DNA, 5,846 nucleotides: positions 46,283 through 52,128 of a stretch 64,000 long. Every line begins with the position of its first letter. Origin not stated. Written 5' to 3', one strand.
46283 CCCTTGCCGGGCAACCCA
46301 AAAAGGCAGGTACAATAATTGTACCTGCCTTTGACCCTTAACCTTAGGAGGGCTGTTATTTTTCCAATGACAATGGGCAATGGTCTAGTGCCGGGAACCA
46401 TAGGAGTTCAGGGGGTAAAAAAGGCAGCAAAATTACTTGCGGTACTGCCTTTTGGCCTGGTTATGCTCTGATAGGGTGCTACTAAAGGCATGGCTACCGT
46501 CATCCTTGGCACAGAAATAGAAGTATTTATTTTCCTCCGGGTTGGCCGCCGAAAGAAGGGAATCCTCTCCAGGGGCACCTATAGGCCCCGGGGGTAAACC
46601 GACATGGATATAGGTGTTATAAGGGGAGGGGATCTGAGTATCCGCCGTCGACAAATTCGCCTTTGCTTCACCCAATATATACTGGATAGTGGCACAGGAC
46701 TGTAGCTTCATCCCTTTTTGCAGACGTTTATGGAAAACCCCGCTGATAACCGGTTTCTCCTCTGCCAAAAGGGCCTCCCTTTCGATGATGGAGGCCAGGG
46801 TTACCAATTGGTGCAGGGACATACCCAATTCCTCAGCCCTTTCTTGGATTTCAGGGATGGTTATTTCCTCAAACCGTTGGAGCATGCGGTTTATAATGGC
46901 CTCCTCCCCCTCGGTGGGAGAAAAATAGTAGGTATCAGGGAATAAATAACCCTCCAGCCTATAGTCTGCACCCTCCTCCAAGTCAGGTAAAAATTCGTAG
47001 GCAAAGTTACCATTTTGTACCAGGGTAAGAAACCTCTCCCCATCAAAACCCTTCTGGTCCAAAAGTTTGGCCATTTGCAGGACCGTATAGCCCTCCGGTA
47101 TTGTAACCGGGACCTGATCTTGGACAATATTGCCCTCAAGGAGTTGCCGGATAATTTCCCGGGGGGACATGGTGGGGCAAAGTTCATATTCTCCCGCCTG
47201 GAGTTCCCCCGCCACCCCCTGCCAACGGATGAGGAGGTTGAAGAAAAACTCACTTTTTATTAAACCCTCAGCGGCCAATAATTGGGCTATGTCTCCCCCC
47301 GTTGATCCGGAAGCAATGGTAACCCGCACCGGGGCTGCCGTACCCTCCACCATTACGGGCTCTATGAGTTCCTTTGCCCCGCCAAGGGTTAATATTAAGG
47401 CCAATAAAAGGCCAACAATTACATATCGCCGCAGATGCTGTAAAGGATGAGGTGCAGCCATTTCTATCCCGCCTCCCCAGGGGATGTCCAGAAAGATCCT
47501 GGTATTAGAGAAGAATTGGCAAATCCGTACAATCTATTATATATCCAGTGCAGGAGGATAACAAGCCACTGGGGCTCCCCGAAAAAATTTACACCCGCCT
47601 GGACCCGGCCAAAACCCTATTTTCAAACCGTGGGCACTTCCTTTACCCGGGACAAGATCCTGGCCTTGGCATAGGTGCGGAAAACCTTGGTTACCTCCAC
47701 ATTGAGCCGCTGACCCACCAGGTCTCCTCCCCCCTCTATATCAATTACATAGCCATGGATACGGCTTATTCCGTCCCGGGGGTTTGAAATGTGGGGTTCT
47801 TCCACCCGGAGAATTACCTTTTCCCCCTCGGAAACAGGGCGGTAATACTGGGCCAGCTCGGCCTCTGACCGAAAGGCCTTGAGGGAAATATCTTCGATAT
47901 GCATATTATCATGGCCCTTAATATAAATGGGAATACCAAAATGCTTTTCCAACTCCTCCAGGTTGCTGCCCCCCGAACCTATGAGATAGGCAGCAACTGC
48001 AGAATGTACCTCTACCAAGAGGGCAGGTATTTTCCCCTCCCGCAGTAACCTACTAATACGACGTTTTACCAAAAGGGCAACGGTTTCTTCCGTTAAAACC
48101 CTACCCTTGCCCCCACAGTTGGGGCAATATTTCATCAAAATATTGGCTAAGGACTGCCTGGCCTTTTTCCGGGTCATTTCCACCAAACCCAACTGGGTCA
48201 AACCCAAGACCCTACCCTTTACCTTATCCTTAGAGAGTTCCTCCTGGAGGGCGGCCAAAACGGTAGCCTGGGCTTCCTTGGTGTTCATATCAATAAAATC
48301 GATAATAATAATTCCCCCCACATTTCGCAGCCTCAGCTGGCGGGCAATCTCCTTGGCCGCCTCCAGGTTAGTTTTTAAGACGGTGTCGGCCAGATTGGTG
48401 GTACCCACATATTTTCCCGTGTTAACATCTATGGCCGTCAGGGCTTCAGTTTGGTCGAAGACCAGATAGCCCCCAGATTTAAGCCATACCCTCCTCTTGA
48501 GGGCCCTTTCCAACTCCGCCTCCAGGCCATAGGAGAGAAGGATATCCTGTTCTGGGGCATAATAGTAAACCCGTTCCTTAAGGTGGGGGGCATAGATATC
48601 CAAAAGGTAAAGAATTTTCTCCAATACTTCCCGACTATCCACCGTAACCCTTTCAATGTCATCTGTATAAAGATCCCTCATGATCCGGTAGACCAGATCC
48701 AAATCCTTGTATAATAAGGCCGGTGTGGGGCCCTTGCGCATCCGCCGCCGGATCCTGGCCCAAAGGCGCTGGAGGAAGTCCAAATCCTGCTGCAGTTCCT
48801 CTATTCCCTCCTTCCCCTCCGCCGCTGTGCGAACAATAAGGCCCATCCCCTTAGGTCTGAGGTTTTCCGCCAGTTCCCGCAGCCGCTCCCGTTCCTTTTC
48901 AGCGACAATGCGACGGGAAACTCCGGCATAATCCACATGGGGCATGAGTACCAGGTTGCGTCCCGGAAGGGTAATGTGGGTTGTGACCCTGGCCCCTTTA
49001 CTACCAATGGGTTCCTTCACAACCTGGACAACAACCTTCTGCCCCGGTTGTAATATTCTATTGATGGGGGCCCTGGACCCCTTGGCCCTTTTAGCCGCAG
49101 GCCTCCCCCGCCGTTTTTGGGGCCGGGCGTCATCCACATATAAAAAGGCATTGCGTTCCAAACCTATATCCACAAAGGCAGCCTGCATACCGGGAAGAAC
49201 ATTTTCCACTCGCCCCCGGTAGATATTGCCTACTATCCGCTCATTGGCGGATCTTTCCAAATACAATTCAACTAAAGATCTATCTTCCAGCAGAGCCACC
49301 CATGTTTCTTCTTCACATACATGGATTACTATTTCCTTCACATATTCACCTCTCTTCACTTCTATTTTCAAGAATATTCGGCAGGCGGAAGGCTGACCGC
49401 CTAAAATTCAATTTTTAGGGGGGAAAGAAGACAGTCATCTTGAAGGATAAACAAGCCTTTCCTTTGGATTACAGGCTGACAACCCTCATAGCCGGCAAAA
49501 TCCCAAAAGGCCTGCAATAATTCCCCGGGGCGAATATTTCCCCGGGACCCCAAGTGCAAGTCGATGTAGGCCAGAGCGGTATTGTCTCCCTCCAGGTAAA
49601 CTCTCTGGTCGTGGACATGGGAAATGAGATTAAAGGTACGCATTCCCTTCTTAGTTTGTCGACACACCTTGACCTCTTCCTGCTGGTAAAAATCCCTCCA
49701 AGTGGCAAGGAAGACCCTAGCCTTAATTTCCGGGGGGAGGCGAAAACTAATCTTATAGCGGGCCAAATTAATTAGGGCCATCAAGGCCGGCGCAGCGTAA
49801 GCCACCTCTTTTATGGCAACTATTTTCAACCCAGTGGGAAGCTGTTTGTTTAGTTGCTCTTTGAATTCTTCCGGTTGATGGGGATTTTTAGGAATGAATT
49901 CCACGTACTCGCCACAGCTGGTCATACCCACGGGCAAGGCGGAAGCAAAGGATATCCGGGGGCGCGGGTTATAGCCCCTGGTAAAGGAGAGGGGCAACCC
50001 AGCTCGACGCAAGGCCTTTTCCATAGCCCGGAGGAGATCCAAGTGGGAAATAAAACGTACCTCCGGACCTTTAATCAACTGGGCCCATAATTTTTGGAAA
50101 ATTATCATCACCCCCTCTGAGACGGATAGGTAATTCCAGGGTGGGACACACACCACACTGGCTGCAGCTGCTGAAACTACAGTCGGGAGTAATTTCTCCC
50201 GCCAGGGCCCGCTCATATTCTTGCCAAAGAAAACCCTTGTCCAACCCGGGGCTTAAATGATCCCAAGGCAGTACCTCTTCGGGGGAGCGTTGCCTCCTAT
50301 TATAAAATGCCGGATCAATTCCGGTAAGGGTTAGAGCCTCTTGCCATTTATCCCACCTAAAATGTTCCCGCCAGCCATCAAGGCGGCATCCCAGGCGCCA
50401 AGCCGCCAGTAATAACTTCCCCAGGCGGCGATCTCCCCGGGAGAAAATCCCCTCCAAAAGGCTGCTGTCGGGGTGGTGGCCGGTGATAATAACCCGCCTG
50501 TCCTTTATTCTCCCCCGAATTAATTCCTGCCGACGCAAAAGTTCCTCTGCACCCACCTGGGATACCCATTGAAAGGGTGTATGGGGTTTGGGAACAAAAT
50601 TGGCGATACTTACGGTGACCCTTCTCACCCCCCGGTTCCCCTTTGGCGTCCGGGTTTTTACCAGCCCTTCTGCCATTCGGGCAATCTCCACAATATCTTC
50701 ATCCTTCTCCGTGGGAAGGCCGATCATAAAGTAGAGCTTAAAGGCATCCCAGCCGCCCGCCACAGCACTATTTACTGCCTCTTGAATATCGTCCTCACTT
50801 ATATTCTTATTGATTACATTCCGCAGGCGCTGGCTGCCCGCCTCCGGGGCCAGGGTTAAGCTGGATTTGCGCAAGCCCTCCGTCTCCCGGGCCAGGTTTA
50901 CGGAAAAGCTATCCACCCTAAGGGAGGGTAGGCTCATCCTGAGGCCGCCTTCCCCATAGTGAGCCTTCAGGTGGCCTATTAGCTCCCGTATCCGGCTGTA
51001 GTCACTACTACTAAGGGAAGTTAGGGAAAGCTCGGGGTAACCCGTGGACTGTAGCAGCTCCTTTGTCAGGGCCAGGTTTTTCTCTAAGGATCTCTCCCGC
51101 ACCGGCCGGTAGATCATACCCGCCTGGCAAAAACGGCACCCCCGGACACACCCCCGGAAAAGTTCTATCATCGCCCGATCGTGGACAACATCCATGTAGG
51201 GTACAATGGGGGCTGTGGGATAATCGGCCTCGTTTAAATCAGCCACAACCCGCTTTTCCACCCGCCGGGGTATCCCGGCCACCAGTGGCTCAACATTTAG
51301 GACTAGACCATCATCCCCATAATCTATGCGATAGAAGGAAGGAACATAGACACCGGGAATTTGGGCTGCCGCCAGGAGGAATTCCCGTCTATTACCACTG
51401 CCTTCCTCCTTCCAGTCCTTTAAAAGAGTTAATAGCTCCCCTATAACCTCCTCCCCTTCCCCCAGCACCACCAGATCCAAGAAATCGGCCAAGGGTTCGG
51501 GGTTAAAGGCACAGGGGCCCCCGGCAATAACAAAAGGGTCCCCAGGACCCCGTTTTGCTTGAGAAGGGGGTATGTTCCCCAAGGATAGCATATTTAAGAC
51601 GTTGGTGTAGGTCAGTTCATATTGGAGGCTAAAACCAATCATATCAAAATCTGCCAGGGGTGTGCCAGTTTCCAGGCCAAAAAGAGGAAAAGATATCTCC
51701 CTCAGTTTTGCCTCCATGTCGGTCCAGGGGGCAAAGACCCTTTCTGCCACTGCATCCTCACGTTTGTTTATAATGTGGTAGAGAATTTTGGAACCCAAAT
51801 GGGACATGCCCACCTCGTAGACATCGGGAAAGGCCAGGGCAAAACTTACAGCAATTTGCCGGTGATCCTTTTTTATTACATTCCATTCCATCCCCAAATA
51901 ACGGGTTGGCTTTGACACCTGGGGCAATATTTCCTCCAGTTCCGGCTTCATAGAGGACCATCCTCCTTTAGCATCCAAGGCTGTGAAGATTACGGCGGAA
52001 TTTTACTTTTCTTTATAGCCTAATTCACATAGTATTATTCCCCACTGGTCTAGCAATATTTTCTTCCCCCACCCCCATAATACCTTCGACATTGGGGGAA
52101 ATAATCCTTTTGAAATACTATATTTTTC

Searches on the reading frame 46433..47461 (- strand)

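Call 43: search_protein_families(library=pfam, proteins=[window:46433-47461:-], max_evalue=0.00001)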
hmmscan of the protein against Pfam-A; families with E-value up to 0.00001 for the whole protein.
window:46433-47461:- (342 aa): 1 family
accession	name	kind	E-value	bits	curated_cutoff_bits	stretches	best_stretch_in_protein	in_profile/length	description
PF02618.21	YceG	-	6.2e-92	308.4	32.4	1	47-339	1-275/275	YceG-like family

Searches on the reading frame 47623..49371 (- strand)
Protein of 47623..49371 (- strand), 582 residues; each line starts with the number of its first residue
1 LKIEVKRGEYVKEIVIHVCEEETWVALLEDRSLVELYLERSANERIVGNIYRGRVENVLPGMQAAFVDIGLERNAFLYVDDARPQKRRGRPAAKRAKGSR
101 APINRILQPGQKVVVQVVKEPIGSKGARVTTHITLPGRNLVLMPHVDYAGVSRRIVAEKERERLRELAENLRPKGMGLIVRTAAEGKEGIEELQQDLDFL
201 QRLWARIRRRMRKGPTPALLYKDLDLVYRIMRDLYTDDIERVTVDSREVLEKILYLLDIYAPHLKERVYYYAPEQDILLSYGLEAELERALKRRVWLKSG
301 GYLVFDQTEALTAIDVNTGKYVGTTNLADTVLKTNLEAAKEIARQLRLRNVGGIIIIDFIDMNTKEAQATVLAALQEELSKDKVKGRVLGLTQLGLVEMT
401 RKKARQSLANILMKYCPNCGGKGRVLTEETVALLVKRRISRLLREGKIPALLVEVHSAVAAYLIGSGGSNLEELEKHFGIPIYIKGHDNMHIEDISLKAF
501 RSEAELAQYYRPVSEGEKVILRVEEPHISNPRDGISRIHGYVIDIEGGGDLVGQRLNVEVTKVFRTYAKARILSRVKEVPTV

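Call 43: search_protein_families(library=pfam, proteins=[window:47623-49371:-], max_evalue=0.00001)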
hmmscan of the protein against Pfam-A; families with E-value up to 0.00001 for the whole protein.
window:47623-49371:- (582 aa): 2 families
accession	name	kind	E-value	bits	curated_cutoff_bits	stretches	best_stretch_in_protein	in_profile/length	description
PF10150.14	RNase_E_G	-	1.9e-104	349.3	25.5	1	134-403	1-269/270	Ribonuclease E/G family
PF20833.2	RNase_E_G_Thio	-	2e-12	47.5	26.8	1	416-498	2-84/86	RNase E/G, Thioredoxin-like domain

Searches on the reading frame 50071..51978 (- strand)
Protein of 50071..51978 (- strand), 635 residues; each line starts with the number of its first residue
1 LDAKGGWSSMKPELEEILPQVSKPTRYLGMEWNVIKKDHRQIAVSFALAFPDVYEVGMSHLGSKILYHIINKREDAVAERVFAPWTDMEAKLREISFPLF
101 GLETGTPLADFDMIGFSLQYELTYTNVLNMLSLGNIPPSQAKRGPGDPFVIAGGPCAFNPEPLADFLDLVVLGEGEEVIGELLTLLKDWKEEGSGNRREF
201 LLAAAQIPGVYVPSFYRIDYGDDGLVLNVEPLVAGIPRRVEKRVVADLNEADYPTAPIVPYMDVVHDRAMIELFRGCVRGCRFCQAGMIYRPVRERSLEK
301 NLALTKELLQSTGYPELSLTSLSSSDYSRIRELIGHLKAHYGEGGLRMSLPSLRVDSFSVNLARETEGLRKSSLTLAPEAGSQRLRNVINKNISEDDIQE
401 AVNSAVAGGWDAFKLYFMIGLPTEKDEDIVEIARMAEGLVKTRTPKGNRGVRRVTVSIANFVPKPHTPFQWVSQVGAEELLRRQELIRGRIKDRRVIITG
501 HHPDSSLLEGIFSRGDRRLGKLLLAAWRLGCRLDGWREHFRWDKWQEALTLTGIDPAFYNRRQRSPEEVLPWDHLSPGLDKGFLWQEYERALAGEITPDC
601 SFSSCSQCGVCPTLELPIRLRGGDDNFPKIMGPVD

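Call 43: search_protein_families(library=pfam, proteins=[window:50071-51978:-], max_evalue=0.00001)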
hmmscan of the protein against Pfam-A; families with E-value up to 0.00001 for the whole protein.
window:50071-51978:- (635 aa): 2 families
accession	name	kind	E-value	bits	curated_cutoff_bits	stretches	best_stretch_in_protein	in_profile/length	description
PF19864.5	Radical_SAM_N2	-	5.1e-63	211.5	29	1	62-213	1-151/151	Radical SAM proteins, N-terminal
PF04055.27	Radical_SAM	-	1.6e-19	71.1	29.5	1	271-435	1-165/166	Radical SAM superfamily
